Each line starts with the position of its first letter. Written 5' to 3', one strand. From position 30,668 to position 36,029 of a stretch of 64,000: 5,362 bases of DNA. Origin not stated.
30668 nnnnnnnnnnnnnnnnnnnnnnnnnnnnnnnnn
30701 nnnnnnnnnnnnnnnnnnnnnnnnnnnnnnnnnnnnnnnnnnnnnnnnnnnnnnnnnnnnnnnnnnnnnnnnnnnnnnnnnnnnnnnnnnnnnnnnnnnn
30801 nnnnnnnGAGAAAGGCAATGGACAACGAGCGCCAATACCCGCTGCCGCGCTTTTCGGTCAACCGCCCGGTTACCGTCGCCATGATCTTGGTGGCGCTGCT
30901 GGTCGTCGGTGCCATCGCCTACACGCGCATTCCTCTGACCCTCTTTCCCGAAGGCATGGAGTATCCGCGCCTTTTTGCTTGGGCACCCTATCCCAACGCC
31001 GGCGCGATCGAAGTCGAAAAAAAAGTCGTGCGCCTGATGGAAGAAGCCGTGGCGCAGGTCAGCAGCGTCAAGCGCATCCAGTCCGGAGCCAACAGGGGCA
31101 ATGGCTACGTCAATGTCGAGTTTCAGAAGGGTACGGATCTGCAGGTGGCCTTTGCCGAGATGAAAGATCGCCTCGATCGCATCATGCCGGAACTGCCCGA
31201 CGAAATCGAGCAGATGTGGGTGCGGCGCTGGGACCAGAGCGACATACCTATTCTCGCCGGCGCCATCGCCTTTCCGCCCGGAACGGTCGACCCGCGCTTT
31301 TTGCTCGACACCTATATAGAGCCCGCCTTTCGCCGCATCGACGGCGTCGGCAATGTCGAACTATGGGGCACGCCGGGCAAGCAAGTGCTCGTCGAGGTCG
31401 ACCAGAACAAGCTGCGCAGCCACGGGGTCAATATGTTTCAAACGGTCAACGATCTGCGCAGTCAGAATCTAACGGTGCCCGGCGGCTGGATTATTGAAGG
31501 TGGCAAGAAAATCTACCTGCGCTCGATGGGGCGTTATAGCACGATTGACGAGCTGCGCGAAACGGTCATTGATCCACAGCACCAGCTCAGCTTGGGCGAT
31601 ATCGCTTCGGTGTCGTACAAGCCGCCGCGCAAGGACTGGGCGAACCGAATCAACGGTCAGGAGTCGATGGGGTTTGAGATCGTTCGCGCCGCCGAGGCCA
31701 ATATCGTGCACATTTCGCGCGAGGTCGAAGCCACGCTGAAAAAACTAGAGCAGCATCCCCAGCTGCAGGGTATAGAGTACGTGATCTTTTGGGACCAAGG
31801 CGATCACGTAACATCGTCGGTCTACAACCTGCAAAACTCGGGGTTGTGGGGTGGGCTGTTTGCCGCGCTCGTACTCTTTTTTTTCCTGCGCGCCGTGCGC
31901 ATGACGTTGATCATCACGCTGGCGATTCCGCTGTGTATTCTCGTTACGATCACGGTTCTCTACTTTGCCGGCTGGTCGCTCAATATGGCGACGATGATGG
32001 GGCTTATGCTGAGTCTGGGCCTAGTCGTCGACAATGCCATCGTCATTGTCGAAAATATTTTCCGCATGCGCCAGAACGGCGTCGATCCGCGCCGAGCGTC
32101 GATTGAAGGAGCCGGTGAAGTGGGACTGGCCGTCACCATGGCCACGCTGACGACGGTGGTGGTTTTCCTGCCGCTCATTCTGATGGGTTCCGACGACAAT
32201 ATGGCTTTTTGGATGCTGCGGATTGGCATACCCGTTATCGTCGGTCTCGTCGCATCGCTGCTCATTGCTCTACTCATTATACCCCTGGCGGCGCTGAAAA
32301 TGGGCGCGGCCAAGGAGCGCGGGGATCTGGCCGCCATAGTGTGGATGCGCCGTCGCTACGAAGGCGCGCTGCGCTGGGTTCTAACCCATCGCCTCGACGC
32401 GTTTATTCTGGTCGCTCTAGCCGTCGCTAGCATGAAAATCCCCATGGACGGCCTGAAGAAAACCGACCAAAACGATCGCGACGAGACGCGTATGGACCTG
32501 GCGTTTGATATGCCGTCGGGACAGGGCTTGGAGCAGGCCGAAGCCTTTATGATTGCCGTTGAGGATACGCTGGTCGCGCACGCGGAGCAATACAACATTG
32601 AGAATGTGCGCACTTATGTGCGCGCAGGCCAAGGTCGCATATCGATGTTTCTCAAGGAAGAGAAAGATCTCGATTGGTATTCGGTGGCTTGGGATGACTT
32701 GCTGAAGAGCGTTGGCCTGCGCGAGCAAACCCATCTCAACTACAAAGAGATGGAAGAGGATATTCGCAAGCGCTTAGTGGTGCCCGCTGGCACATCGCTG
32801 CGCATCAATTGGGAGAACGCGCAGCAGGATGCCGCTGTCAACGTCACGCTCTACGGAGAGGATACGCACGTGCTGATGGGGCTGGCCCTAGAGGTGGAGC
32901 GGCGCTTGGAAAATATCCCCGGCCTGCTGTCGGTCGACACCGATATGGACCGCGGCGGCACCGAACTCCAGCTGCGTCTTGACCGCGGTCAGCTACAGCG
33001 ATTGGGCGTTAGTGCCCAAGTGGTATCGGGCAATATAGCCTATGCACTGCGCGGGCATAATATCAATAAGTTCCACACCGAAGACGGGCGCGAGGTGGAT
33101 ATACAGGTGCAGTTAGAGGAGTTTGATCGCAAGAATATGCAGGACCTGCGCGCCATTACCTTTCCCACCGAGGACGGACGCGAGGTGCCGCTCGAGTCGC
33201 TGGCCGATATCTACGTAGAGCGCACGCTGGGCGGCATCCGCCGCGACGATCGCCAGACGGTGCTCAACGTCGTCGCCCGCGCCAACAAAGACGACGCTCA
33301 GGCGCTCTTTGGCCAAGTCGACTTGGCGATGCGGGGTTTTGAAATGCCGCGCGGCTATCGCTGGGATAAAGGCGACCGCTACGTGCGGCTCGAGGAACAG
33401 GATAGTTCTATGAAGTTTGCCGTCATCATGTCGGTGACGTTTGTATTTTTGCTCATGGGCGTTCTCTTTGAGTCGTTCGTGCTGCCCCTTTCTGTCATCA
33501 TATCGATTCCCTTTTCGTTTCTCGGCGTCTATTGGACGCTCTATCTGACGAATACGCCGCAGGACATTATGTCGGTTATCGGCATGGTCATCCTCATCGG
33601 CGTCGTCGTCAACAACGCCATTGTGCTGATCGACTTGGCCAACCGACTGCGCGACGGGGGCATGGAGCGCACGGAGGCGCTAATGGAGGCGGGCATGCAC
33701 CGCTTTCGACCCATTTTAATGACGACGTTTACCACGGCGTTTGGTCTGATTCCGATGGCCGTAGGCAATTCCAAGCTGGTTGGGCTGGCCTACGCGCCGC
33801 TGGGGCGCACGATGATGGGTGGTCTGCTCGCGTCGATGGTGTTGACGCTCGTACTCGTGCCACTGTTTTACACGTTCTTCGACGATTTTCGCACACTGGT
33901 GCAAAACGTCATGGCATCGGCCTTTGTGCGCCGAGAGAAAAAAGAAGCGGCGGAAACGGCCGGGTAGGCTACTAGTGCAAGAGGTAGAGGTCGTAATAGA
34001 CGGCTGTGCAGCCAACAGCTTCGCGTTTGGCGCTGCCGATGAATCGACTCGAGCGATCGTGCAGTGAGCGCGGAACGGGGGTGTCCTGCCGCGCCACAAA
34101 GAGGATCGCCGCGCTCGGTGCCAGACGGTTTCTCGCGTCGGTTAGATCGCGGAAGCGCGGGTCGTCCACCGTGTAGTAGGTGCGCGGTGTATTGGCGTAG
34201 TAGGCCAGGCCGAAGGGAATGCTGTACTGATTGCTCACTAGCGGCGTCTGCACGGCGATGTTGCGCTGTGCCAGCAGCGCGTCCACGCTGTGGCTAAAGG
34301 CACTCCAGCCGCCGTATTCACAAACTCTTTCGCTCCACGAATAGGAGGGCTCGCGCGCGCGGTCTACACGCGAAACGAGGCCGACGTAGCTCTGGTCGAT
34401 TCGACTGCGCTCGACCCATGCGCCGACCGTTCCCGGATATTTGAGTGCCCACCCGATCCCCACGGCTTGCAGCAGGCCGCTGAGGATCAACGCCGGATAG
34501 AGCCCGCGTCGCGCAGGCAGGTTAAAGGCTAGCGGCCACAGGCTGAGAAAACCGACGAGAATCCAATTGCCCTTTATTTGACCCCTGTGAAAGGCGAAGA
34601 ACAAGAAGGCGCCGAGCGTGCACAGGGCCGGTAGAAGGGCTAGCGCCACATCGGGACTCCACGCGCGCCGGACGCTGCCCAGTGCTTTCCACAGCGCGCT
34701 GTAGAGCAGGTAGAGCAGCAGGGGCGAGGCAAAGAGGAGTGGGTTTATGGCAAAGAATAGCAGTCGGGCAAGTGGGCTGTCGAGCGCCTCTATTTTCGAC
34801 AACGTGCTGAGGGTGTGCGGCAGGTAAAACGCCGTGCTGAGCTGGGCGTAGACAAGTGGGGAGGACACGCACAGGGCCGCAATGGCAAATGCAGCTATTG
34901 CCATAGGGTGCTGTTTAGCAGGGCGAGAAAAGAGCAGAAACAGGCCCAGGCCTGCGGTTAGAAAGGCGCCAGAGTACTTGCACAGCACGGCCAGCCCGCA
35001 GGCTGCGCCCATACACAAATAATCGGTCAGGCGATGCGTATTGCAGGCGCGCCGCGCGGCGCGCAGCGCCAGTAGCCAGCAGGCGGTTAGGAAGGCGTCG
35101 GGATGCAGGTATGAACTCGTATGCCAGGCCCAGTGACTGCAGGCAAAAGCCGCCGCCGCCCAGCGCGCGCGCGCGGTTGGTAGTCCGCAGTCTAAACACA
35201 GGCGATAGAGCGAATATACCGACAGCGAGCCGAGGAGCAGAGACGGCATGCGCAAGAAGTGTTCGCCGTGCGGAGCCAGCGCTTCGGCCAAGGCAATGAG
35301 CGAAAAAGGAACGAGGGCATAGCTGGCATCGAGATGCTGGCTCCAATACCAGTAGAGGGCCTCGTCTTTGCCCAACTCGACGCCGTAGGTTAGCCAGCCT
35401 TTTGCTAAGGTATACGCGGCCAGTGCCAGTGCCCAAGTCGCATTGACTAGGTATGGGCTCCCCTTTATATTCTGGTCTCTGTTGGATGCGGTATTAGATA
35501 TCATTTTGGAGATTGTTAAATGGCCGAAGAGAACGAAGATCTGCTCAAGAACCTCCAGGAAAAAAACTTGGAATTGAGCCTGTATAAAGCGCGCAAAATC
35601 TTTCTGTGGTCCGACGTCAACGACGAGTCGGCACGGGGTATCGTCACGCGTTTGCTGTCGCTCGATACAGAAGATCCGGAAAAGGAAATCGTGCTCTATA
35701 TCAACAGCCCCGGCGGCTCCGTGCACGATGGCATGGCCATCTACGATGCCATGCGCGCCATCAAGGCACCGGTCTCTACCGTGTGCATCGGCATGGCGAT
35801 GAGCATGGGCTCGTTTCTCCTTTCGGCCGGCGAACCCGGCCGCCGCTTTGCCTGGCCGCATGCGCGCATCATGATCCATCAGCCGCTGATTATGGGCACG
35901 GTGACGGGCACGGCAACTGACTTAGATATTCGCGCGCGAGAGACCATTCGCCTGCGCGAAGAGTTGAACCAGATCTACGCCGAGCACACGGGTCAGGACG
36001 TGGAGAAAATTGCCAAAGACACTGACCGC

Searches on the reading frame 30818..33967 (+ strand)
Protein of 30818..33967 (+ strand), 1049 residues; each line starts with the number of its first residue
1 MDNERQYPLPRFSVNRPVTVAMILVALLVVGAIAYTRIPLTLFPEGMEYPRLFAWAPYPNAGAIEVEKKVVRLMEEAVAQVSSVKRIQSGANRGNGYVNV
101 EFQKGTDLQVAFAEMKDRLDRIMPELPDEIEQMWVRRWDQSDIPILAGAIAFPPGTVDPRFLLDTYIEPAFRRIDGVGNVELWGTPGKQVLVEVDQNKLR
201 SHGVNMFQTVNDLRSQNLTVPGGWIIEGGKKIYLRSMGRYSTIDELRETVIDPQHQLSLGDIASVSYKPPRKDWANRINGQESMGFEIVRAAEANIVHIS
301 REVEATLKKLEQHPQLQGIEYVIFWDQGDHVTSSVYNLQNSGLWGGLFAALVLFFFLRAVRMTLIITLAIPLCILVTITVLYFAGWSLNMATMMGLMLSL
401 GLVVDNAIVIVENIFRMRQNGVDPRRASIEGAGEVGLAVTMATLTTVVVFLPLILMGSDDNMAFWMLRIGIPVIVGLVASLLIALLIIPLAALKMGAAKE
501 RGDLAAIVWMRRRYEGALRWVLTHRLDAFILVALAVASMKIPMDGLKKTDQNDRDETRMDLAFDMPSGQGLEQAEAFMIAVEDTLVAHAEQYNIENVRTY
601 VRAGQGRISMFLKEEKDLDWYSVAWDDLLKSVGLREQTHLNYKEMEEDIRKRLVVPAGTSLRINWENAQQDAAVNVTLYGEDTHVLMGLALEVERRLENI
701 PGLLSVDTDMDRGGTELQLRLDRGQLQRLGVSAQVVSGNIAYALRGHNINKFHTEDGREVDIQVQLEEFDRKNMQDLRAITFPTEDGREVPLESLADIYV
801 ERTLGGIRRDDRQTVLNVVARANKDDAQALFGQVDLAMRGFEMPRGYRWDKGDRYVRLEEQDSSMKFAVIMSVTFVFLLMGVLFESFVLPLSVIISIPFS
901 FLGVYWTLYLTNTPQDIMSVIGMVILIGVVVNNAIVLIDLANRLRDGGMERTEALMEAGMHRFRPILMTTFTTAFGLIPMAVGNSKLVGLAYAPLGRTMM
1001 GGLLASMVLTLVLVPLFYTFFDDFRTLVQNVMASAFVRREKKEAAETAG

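Call 32: search_protein_families(library=ncbifam, proteins=[window:30818-33967:+], max_evalue=0.00001)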
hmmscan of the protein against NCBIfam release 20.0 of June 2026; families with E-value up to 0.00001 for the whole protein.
window:30818-33967:+ (1049 aa): 14 families
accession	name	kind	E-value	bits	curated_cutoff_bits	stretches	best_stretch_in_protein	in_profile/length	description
NF033617.1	RND_permease_2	subfamily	1.5e-162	542.9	1250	1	12-1022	3-1008/1009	multidrug efflux RND transporter permease subunit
NF000282.2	RND_permease_1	subfamily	1e-125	420.9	1250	1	11-1020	2-1026/1029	multidrug efflux RND transporter permease subunit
TIGR00915.1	2A0602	subfamily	5.3e-117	392.1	940.35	1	10-1022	2-1029/1050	efflux RND transporter permease subunit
NF007905.0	PRK10614.1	equivalog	3.3e-102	342.9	1774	1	14-1030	8-1017/1025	multidrug efflux RND transporter permease subunit MdtC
TIGR00914.1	2A0601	subfamily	6.6e-95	318.8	701.45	1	11-1021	7-1035/1051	CusA/CzcA family heavy metal efflux RND transporter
NF007798.0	PRK10503.1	equivalog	3.4e-94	316.3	1584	2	11-496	14-499/1040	MdtB/MuxB family multidrug efflux RND transporter permease subunit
NF007842.1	PRK10555.1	equivalog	4.3e-89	299.6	1854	1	11-1020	3-1025/1036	multidrug efflux RND transporter permease AcrD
NF007131.0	PRK09577.1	equivalog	4.5e-83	279.6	1768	2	10-606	2-616/1045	multidrug efflux RND transporter permease subunit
NF011706.2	PRK15127.1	equivalog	8e-74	249.1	2150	2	9-502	1-503/1049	multidrug efflux RND transporter permease subunit AcrB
NF007133.0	PRK09579.1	equivalog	3.3e-69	233.5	1763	1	14-1021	8-1002/1017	multidrug efflux RND transporter permease subunit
NF000037.1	RND_perm_OqxB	exception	1.2e-64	218.6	2200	2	10-499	4-503/1050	multidrug efflux RND transporter permease subunit OqxB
TIGR00921.1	2A067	subfamily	2.1e-15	55.8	351.9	2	322-489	570-728/733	hydrophobe/amphiphile efflux-3 (HAE3) family transporter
TIGR00916.1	2A0604s01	subfamily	2.5e-10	40.4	148.6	1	340-480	88-230/231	SecD/SecF family protein translocase subunit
TIGR03480.1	HpnN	hypoth_equivalog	9.3e-08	30.5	751.85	1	350-490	726-854/862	hopanoid biosynthesis associated RND transporter like protein HpnN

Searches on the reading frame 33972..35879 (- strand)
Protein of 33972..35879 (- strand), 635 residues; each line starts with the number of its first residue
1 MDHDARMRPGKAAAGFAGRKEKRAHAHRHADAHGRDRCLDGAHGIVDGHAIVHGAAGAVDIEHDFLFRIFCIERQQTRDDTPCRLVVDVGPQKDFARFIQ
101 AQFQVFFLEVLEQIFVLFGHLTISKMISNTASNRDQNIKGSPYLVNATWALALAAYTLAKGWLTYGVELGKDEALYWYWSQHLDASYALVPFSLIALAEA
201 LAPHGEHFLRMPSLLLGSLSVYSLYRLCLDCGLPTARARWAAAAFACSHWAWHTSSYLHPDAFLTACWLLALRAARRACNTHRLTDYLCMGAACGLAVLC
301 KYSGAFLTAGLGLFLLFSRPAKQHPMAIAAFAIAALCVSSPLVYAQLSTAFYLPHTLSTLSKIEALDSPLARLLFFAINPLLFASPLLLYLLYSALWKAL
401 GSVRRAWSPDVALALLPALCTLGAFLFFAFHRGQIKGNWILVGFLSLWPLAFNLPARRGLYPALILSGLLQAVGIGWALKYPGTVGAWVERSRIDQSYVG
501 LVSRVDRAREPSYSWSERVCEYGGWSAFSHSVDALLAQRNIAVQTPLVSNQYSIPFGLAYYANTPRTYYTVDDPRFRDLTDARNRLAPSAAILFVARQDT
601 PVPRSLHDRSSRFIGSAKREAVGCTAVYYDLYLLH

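Call 32: search_protein_families(library=ncbifam, proteins=[window:33972-35879:-], max_evalue=0.00001)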
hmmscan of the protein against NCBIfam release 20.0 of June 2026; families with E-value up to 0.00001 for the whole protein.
window:33972-35879:- (635 aa): 0 families

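Call 51: search_protein_families(library=pfam, proteins=[window:33972-35879:-], max_evalue=0.0001)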
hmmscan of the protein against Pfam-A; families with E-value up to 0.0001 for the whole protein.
window:33972-35879:- (635 aa): 2 families
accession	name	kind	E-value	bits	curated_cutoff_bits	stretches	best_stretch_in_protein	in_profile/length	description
PF13231.12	PMT_2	-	1e-17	65.3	26.1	1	190-343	5-159/160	Dolichyl-phosphate-mannose-protein mannosyltransferase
PF02366.24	PMT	-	1.7e-05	24.9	22.7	1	206-317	82-198/245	Dolichyl-phosphate-mannose-protein mannosyltransferase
